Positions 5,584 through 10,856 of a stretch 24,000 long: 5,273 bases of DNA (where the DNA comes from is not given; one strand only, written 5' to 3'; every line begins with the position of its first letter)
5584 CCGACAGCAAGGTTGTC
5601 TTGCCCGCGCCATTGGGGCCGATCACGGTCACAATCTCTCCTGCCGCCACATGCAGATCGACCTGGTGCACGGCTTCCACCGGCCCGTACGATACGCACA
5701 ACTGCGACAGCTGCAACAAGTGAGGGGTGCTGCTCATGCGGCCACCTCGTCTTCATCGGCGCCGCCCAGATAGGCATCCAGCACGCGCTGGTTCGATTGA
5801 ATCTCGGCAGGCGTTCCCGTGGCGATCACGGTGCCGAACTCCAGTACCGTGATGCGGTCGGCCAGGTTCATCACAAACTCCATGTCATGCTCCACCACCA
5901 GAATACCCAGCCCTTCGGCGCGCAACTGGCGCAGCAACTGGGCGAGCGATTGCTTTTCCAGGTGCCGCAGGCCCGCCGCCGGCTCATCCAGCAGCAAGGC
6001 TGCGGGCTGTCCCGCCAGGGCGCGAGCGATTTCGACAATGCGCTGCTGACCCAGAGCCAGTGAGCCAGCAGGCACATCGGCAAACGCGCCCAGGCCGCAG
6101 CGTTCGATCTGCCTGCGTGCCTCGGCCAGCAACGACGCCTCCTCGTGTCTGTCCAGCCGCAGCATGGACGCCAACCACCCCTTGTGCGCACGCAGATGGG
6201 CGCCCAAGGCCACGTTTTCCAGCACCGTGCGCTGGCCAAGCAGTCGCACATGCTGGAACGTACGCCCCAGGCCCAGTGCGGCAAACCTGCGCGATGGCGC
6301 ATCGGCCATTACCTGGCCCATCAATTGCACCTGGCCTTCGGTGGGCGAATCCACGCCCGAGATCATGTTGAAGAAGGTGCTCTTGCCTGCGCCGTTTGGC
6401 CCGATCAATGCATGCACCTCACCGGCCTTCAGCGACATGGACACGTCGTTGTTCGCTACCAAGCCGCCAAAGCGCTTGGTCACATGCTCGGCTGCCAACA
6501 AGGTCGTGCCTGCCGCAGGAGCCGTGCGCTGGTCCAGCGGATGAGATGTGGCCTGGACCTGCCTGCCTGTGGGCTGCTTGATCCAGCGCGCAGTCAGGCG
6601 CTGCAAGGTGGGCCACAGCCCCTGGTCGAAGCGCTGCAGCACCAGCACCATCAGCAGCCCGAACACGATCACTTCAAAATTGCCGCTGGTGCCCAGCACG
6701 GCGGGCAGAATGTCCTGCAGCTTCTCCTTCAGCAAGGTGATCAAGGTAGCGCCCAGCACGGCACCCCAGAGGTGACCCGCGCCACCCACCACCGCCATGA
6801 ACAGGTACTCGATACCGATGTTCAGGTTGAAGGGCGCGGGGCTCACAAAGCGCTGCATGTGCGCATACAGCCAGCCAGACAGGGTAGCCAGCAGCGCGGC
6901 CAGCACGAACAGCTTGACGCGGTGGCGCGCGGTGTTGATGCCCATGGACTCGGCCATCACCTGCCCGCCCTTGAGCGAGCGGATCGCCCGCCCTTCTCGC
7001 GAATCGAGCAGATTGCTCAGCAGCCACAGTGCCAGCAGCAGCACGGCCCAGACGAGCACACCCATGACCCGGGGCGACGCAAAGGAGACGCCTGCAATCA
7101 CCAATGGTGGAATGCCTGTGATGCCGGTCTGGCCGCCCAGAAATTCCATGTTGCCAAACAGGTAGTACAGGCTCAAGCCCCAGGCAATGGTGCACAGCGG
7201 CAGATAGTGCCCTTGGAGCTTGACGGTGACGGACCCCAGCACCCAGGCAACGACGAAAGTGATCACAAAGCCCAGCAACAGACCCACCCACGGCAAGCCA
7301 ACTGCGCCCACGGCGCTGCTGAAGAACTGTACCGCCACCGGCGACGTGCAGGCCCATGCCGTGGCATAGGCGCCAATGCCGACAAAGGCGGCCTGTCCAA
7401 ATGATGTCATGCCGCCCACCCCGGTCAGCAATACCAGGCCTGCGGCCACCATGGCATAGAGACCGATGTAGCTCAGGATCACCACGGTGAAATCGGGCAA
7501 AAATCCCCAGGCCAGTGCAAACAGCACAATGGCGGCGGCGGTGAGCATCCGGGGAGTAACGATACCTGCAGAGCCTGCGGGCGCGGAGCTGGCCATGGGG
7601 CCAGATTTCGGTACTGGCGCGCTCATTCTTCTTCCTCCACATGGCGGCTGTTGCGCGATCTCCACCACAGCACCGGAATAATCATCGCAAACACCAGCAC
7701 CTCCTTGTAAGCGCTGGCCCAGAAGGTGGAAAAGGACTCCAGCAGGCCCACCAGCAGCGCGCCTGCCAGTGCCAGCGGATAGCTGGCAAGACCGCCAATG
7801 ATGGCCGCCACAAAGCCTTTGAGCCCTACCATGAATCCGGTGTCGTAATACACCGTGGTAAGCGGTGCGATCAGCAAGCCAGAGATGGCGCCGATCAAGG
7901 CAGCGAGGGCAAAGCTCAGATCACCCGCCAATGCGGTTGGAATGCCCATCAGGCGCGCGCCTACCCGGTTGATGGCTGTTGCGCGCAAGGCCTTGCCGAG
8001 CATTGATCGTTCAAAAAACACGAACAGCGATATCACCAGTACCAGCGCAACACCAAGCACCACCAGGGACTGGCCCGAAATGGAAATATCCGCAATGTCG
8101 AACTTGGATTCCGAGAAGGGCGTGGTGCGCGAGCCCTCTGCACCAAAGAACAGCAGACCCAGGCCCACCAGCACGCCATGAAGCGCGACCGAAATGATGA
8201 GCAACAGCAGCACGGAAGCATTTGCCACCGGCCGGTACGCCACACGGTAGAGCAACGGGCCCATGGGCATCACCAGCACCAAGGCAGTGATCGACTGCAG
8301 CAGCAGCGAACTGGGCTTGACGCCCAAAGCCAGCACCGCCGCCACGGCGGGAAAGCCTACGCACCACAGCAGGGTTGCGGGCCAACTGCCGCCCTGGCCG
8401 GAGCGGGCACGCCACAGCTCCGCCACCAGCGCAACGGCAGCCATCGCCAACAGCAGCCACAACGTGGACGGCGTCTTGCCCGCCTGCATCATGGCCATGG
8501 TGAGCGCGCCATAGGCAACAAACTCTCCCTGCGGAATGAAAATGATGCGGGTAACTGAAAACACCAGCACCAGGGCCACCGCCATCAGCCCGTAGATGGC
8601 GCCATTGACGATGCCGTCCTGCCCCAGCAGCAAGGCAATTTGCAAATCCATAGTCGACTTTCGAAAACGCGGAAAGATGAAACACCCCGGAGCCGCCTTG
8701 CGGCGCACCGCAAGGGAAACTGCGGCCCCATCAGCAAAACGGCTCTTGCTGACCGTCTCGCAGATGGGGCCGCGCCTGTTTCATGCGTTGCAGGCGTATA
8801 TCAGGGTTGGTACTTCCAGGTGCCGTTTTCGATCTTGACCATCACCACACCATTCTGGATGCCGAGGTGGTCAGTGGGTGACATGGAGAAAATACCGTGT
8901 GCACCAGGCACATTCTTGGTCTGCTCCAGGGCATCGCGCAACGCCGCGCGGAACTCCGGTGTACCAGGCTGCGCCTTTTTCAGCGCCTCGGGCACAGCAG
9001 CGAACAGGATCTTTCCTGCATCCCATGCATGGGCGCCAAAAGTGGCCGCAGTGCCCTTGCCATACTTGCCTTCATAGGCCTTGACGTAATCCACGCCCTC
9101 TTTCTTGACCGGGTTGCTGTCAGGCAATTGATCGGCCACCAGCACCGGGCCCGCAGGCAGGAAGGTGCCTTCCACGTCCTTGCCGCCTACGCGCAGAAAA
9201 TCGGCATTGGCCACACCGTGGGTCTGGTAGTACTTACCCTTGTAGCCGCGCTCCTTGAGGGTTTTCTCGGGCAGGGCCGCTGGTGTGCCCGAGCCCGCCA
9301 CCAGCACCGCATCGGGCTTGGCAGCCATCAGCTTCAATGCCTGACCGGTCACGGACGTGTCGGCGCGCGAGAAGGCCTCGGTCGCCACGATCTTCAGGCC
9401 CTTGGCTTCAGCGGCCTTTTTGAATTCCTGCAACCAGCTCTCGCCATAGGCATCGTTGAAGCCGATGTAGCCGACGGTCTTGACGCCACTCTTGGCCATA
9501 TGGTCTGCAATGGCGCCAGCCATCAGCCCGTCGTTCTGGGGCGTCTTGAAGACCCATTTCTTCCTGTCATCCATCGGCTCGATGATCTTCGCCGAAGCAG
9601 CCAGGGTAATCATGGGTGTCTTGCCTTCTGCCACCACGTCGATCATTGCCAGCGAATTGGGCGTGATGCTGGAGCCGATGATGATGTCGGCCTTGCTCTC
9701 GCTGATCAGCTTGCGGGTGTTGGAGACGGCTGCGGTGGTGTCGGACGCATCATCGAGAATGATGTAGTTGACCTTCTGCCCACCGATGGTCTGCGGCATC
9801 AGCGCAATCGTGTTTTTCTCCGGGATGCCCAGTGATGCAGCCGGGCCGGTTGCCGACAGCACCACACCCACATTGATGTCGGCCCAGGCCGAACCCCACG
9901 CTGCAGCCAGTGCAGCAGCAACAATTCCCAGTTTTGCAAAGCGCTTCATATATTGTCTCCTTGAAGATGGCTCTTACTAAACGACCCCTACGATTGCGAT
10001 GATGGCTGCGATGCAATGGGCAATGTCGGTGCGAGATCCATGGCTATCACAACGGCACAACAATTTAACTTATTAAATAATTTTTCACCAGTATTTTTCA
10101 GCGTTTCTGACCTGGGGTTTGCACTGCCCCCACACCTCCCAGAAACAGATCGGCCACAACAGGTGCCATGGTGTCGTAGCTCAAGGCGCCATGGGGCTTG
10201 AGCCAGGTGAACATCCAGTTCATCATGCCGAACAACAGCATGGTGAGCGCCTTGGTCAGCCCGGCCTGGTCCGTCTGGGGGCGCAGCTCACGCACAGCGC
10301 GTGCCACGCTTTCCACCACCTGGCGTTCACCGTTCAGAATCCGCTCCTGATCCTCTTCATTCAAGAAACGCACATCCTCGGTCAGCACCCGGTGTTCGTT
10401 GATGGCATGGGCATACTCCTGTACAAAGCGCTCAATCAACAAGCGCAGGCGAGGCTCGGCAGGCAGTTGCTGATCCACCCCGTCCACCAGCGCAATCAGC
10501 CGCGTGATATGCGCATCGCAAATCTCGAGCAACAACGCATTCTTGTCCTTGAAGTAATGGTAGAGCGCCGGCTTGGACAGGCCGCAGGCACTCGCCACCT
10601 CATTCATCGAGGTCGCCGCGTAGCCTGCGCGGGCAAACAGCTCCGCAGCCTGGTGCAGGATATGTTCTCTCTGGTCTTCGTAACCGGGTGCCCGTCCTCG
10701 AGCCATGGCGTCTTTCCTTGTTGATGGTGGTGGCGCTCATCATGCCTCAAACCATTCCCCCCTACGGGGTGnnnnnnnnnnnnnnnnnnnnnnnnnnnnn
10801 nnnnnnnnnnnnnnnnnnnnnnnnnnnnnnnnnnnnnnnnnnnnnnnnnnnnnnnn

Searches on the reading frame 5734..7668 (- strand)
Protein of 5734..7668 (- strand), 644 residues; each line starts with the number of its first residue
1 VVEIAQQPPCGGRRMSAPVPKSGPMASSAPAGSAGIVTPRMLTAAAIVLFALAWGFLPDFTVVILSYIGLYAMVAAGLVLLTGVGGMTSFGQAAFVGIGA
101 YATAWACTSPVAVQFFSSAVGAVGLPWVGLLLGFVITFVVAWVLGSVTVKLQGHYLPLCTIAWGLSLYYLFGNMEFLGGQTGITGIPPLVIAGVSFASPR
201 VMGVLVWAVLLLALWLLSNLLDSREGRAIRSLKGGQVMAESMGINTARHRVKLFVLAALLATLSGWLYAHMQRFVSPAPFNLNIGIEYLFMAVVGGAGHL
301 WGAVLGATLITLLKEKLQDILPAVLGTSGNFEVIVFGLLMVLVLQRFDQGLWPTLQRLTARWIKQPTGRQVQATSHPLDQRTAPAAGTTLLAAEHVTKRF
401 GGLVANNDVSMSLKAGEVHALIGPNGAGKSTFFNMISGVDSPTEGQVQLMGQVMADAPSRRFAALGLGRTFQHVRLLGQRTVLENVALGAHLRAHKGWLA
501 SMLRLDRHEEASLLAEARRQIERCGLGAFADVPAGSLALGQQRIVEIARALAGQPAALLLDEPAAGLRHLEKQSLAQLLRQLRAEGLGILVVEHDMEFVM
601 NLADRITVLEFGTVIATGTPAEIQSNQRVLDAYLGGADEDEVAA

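Call 8: search_protein_families(library=pfam, proteins=[window:5734-7668:-])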
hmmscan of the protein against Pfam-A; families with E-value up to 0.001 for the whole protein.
window:5734-7668:- (644 aa): 4 families
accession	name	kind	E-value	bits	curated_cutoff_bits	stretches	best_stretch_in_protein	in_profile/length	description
PF02653.21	BPD_transp_2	-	3.3e-33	115.4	26.8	1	63-344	4-269/269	Branched-chain amino acid transport system / permease component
PF00005.33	ABC_tran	-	1.5e-29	103.8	25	1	407-564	2-136/137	ABC transporter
PF12399.14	BCA_ABC_TP_C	-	2.1e-11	43.6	25.5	1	614-638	2-26/27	Branched-chain amino acid ATP-binding cassette transporter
PF13304.12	AAA_21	-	3.6e-06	27.7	27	0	418-436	1-19/304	AAA domain, putative AbiEii toxin, Type IV TA system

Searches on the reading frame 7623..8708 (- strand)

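Call 8: search_protein_families(library=pfam, proteins=[window:7623-8708:-])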
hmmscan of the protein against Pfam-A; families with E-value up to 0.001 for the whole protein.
window:7623-8708:- (361 aa): 1 family
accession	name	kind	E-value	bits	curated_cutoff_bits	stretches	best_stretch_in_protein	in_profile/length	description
PF02653.21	BPD_transp_2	-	1.9e-26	93.2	26.8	2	123-347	44-269/269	Branched-chain amino acid transport system / permease component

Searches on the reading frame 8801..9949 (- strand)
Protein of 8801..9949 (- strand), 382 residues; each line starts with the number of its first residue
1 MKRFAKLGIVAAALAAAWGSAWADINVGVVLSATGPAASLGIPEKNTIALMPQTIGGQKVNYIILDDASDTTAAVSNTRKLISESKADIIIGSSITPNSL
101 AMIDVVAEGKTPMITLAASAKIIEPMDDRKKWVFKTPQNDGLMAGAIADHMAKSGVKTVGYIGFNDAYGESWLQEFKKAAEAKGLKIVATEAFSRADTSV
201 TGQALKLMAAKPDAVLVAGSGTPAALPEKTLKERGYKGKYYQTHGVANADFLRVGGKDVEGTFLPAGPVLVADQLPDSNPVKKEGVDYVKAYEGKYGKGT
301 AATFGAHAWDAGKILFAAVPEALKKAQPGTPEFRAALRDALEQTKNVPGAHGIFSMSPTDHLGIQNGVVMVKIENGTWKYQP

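Call 6: search_protein_families(library=ncbifam, proteins=[window:8801-9949:-])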
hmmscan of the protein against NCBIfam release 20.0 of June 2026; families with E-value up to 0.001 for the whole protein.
window:8801-9949:- (382 aa): 2 families
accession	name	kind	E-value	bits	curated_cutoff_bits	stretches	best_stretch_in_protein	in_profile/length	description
NF011933.0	PRK15404.1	subfamily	1.9e-12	46.9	477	1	9-291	11-291/370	high-affinity branched-chain amino acid ABC transporter substrate-binding protein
TIGR03407.1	urea_ABC_UrtA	exception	0.00012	21.1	492.75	1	55-263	37-245/361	urea ABC transporter substrate-binding protein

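Call 9: search_protein_families(library=pfam, proteins=[window:8801-9949:-])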
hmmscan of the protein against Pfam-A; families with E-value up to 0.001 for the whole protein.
window:8801-9949:- (382 aa): 4 families
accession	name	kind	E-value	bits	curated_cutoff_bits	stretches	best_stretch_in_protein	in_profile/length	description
PF13458.12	Peripla_BP_6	-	4.2e-48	165.2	31.7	1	25-374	2-339/343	Periplasmic binding protein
PF01094.35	ANF_receptor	-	4.1e-18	66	25.4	1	49-221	14-187/353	Receptor family ligand binding region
PF13377.12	Peripla_BP_3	-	2.4e-07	31.4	26.5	1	148-233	1-96/167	Periplasmic binding protein-like domain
PF13433.12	Peripla_BP_5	-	3.3e-05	23.6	27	1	25-238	1-215/363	Periplasmic binding protein domain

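Call 43: search_solved_structures(query=window:8801-9949:-, max_evalue=0.00001)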
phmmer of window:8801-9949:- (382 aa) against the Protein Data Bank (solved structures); distinct sequences matched with E-value up to 0.00001: 25.
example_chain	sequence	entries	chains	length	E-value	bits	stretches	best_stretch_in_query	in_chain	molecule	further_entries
3sg0_A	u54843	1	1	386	1.7e-114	385.9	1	8-379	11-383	Extracellular ligand-binding receptor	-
4dqd_A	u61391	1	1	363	5.1e-113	381.1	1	23-379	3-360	Extracellular ligand-binding receptor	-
3tx6_A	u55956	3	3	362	2.3e-104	352.6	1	24-376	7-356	Putative branched-chain amino acid transport system substrate-binding protein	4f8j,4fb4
3uk0_A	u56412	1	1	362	2.4e-104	352.5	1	24-378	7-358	Extracellular ligand-binding receptor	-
4jb0_A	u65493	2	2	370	3.1e-104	352.2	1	24-376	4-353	branched-chain amino acid transport system substrate-binding protein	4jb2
3ukj_A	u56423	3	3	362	4.2e-103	348.4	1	24-378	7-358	Extracellular ligand-binding receptor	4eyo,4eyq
7ylt_B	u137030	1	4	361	1.8e-97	329.9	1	23-380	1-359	Putative ABC transporter, substrate-binding protein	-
3td9_A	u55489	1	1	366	7.9e-19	71.2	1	26-377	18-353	Branched chain amino acid ABC transporter, periplasmic amino acid-binding protein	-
4q6w_A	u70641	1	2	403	1.1e-15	60.9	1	7-368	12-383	Putative leu/ile/val-binding protein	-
4evq_A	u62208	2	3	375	1.2e-15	60.8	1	25-320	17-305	Putative ABC transporter subunit, substrate-binding component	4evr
4n0q_A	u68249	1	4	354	1.4e-14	57.2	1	23-362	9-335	Leu/Ile/Val-binding protein homolog 3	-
3hut_A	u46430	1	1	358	1.7e-14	56.9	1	55-359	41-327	putative branched-chain amino acid ABC transporter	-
4mpt_A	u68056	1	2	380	2.7e-14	56.3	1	24-368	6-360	Putative leu/ile/val-binding protein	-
4ey3_A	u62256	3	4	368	5.7e-14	55.2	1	25-239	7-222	Twin-arginine translocation pathway signal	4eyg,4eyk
4obb_A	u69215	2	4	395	4.2e-12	49.1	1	54-256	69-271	Amino acid/amide ABC transporter substrate-binding protein, HAAT family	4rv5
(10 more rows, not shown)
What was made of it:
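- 4988..9949 (-): Liv-type ABC importer: SBP 8801-9949, permease 7623-8651, permease-ATPase fusion 5734-7626 and ATPase 4988-5737. The closest solved structures to the SBP are 3sg0, 4dqd and 3tx6, at E = 1e-104 to 1e-114 (call 43).
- The SBP is closest to the 3sg0/4dqd/3tx6 group (call 43).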

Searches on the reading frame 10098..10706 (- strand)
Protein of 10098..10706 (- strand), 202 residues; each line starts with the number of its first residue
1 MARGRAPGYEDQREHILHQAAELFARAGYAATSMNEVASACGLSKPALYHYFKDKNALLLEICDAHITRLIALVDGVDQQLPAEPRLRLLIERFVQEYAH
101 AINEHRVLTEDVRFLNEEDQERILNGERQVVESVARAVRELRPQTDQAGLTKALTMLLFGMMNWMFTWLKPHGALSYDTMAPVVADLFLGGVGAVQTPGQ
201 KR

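Call 5: search_protein_families(library=pfam, proteins=[window:10098-10706:-])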
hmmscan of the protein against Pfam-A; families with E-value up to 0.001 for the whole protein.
window:10098-10706:- (202 aa): 2 families
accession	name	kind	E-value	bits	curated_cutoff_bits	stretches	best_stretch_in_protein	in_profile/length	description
PF17932.6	TetR_C_24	-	3.6e-19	69.6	26.4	1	82-192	3-114/114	Tetracyclin repressor-like, C-terminal domain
PF00440.29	TetR_N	-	5.2e-19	68.2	24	1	16-62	1-47/47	Bacterial regulatory proteins, tetR family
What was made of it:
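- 10098..10706 (-): TetR-family regulator (PaaR-like), 65 nt after paaE. Pfam TetR_N and TetR_C_24 (call 5).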

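Call 6: search_protein_families(library=ncbifam, proteins=[window:10098-10706:-])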
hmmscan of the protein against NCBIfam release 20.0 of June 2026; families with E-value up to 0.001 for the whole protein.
window:10098-10706:- (202 aa): 21 families
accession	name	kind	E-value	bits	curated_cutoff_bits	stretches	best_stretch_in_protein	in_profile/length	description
NF050111.1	TransRegSACE7040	equivalog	1.1e-21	77.6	250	1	12-191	2-181/186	SACE_7040 family transcriptional regulator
NF041196.1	ScbR_bind_reg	equivalog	1.5e-15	57.9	150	1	13-161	8-161/191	ScbR family autoregulator-binding transcription factor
NF053731.1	TransRegFasRMycb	equivalog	1e-13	51.5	330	1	10-138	10-139/199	HTH-type transcriptional activator FasR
TIGR03968.1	mycofact_TetR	equivalog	1.9e-13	50.5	224.9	1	10-106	8-104/190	mycofactocin system transcriptional regulator MftR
NF007949.0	PRK10668.1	equivalog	8.7e-12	45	271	1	1-96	1-95/216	multidrug efflux transporter transcriptional repressor AcrR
NF053878.1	FATransRegFadRBac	equivalog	7.9e-10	38.8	200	1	13-192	5-188/190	fatty acid metabolism transcriptional regulator FadR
NF058643.1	TranRegCurRPseudo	equivalog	3.2e-09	36.7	300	1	7-140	3-142/193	TetR family transcriptional repressor CurR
TIGR03613.1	RutR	equivalog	7.4e-09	35.8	368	1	9-65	6-62/202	pyrimidine utilization regulatory protein R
NF051852.1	efflux_TF_MtrR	exception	1.2e-08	35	280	1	12-65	11-64/205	multidrug efflux system transcriptional repressor MtrR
NF051457.1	acryl_TF_AcuR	equivalog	2.5e-08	33.5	247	1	9-106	15-110/204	acrylate utilization transcriptional regulator AcuR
TIGR03384.1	betaine_BetI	equivalog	7.1e-08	32.4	201.3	1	12-92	9-90/189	choline-binding transcriptional repressor BetI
NF037937.1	septum_RefZ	equivalog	2.7e-07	30.6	180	1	13-106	1-93/195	forespore capture DNA-binding protein RefZ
NF001978.0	PRK00767.1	equivalog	3e-07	30.4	118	1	13-91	11-91/197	transcriptional regulator BetI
NF007430.0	PRK09975.1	equivalog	2.4e-06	26.9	274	1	12-95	12-94/220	acrEF/envCD operon transcriptional regulator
NF010319.1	PRK13756.1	equivalog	3.6e-06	27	265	1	12-65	3-56/199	tetracycline resistance transcriptional repressor TetR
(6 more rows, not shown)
